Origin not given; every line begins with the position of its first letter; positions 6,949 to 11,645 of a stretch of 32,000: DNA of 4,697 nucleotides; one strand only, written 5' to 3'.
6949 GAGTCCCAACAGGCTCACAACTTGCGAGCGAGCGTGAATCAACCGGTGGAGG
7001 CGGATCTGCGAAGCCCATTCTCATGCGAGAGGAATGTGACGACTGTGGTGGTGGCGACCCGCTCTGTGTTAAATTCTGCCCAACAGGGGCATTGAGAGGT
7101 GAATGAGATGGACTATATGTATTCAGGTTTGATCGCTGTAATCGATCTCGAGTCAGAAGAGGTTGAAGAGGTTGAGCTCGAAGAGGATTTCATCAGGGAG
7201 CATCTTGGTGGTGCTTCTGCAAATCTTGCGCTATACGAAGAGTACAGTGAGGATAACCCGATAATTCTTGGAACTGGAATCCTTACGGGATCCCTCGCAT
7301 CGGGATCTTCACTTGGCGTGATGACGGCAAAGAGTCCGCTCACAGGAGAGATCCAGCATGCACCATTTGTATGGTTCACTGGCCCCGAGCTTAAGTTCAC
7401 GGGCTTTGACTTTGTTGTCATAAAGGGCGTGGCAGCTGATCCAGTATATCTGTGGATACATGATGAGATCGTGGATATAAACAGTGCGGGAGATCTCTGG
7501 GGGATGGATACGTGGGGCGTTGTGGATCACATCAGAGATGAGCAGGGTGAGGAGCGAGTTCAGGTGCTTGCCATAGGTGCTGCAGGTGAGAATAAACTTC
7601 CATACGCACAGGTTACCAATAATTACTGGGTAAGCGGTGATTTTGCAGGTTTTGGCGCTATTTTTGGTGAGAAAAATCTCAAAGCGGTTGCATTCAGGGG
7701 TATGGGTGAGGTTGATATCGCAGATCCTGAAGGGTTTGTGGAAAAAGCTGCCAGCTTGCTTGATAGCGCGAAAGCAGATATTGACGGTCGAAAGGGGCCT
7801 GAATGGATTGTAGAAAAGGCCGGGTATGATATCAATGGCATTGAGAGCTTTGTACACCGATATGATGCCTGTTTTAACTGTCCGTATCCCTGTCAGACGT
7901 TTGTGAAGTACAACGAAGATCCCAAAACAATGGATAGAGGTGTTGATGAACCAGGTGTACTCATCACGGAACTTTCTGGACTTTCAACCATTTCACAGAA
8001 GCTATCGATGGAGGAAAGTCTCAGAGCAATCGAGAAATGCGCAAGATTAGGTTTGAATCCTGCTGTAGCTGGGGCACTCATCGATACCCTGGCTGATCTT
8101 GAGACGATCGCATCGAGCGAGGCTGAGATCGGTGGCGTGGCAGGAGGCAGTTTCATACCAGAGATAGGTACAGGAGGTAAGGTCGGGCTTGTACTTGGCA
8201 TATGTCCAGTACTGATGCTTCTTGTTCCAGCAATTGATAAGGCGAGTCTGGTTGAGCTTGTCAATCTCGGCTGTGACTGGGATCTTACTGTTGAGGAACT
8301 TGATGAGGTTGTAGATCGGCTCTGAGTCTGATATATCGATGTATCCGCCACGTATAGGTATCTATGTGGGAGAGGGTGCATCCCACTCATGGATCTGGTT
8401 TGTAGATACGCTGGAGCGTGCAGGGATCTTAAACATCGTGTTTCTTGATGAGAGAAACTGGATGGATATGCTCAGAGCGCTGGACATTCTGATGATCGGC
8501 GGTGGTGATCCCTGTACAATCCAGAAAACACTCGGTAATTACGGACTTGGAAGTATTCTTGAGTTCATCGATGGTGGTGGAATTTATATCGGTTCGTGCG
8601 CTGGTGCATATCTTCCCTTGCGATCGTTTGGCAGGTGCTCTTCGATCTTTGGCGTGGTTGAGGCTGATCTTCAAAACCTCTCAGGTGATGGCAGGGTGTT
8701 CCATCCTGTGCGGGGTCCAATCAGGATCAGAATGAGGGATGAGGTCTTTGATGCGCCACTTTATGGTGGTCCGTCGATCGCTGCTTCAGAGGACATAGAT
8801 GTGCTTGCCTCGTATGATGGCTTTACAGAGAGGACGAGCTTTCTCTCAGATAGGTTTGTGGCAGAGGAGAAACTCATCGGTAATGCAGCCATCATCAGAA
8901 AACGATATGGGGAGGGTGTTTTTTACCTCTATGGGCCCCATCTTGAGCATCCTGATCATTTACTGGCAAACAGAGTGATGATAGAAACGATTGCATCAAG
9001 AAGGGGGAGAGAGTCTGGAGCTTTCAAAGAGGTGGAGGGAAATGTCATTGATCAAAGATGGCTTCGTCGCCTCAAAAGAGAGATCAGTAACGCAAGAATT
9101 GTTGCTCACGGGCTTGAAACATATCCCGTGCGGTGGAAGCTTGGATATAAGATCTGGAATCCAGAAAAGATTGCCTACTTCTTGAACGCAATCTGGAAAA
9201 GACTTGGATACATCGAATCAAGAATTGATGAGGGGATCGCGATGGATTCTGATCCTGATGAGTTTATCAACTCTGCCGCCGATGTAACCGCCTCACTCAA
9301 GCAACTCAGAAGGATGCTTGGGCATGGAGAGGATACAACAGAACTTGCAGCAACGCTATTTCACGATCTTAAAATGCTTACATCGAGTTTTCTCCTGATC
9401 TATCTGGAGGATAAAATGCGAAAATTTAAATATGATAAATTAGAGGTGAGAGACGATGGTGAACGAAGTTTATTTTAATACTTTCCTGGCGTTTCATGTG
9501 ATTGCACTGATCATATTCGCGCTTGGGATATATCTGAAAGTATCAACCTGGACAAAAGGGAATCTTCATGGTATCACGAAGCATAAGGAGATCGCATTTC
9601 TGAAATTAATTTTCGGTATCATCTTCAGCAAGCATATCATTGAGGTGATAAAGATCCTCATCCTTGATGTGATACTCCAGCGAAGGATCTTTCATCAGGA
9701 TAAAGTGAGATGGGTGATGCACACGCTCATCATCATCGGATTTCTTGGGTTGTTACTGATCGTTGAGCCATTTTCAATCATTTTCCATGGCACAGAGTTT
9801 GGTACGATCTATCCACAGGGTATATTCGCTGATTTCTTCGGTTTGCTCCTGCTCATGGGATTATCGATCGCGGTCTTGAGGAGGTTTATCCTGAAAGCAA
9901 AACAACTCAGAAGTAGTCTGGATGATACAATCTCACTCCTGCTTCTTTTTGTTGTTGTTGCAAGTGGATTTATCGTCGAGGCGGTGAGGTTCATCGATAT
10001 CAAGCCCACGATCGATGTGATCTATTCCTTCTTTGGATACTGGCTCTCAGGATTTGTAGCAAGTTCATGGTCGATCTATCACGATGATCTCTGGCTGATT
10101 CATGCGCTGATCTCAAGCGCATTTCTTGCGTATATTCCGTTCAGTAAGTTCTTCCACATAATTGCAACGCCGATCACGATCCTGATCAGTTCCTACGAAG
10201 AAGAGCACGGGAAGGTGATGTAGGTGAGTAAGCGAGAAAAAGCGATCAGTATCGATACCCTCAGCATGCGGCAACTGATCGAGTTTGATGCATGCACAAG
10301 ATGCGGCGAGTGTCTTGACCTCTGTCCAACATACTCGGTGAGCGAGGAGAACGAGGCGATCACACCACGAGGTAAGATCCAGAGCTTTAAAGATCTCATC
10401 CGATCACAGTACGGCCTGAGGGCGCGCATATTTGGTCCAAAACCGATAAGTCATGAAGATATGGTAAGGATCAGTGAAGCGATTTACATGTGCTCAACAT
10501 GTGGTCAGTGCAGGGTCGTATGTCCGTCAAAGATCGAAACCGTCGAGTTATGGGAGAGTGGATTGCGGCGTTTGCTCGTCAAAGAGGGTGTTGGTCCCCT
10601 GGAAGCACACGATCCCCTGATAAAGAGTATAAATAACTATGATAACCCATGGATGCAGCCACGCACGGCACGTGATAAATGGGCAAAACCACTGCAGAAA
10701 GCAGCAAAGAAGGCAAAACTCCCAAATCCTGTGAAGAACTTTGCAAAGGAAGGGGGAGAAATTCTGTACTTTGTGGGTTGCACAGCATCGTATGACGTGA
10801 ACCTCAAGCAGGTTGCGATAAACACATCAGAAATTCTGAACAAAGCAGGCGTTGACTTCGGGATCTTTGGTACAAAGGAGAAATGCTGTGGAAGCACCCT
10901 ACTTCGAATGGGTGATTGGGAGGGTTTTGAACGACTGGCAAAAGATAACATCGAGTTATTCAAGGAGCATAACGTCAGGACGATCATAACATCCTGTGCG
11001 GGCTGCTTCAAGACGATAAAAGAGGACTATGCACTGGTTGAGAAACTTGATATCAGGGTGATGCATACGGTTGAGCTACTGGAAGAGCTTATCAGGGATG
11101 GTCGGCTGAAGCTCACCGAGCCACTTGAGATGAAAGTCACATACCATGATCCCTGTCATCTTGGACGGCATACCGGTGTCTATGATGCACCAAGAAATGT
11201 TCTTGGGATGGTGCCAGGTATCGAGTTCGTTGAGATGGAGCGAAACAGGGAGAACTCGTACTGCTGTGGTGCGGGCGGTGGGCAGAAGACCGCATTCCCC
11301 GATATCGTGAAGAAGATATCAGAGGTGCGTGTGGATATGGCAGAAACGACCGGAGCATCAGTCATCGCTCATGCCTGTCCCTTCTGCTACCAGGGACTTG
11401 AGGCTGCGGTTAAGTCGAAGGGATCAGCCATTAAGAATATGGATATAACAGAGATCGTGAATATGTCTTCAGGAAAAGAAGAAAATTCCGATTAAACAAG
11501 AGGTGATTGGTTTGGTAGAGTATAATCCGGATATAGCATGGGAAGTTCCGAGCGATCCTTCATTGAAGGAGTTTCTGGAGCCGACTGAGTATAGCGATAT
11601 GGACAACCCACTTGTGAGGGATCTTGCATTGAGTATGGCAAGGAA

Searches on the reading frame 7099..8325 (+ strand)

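Call 31: search_protein_families(library=ncbifam, proteins=[window:7099-8325:+], max_evalue=0.001)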
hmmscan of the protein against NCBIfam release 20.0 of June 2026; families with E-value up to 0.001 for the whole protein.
window:7099-8325:+ (408 aa): 2 families
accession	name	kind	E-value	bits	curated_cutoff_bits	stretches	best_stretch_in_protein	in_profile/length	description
NF007354.0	PRK09849.1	equivalog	8.2e-34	117.2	868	1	45-212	44-218/703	aldehyde ferredoxin oxidoreductase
NF040818.1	GAPOR_Arch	equivalog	3.7e-06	25.5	1300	1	46-157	45-153/654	glyceraldehyde-3-phosphate:ferredoxin oxidoreductase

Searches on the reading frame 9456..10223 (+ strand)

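Call 31: search_protein_families(library=ncbifam, proteins=[window:9456-10223:+], max_evalue=0.001)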
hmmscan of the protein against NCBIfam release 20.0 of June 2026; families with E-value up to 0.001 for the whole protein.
window:9456-10223:+ (255 aa): 1 family
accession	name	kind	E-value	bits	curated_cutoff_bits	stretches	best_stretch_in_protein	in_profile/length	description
NF038018.1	qmoC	equivalog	4.6e-07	29.6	300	1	9-191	146-330/360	quinone-interacting membrane-bound oxidoreductase complex subunit QmoC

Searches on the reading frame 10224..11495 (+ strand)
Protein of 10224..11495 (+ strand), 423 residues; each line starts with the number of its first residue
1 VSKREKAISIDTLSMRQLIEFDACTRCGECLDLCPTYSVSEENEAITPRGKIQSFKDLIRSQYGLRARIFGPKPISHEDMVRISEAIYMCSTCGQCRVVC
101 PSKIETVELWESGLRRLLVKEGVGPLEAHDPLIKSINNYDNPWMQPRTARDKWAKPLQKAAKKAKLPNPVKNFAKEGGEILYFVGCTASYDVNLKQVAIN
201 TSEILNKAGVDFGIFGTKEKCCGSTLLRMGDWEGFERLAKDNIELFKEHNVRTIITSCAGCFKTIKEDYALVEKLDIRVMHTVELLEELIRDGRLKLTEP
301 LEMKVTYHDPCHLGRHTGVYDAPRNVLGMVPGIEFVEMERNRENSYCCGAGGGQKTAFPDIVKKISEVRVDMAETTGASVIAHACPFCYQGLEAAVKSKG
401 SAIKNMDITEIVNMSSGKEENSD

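Call 31: search_protein_families(library=ncbifam, proteins=[window:10224-11495:+], max_evalue=0.001)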
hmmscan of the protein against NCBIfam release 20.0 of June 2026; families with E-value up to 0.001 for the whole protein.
window:10224-11495:+ (423 aa): 33 families (the best 25 are shown)
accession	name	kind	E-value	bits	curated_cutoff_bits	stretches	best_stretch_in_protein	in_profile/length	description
NF004898.0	PRK06259.1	equivalog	3.3e-69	233.8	385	1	14-413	126-485/488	fumarate reductase (CoM/CoB) subunit TfrB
NF045670.1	quin_L_LdhH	equivalog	1.2e-46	159.4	800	1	170-412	459-705/706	L-lactate dehydrogenase (quinone) large subunit LdhH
NF045724.1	ferredox_TmcB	equivalog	4.1e-42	144.2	735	1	21-411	40-423/430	electron transfer complex ferredoxin TmcB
NF008369.0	PRK11168.1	equivalog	5.3e-32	111.2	278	1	142-393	143-381/401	anaerobic glycerol-3-phosphate dehydrogenase subunit C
NF045796.1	DsrK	equivalog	5.3e-26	91.3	400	1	19-356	47-376/453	sulfate reduction electron transfer complex DsrMKJOP subunit DsrK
NF045711.1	sulf_resp_HmcF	equivalog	7e-26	91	750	1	13-392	51-425/457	sulfate respiration complex iron-sulfur protein HmcF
NF045663.1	diclust_near_Sec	equivalog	3.3e-24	85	530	1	85-376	350-606/759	pyridine nucleotide-disulfide oxidoreductase/dicluster-binding protein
NF008434.0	PRK11274.1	equivalog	1e-22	80.6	333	1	22-396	23-392/409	glycolate oxidase subunit GlcF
TIGR03379.1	glycerol3P_GlpC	equivalog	9.3e-19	67.4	279.9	1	179-396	163-381/397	anaerobic glycerol-3-phosphate dehydrogenase subunit GlpC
TIGR03288.1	CoB_CoM_SS_B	equivalog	3.3e-14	52.8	345.15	1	276-389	115-234/290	CoB--CoM heterodisulfide reductase subunit B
TIGR00273.1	TIGR00273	equivalog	9.7e-08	31.3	444.8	1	85-174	340-426/432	LutB/LldF family L-lactate oxidation iron-sulfur protein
NF009226.0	PRK12576.1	equivalog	7.5e-07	28.8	344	1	15-108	147-228/317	succinate dehydrogenase/fumarate reductase iron-sulfur subunit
TIGR02512.1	FeFe_hydrog_A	subfamily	5e-06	25.6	405.95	0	10-44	38-72/375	[FeFe] hydrogenase, group A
NF040864.1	HgcB_ferredoxin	equivalog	1.4e-05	24.8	99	0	20-42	12-34/93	mercury methylation ferredoxin HgcB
NF058577.1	FdxA_fam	equivalog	2e-05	24.7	65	0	22-43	7-28/52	4Fe-4S ferredoxin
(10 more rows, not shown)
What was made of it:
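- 9456..11495 (+): NarI/HdrE-like membrane cytochrome b (255 aa) plus HdrD/TmcB/DsrK-like CCG iron-sulfur protein (423 aa): a possible transmembrane electron conduit. NCBIfam TfrB, TmcB, DsrK and HmcF matches (call 31).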
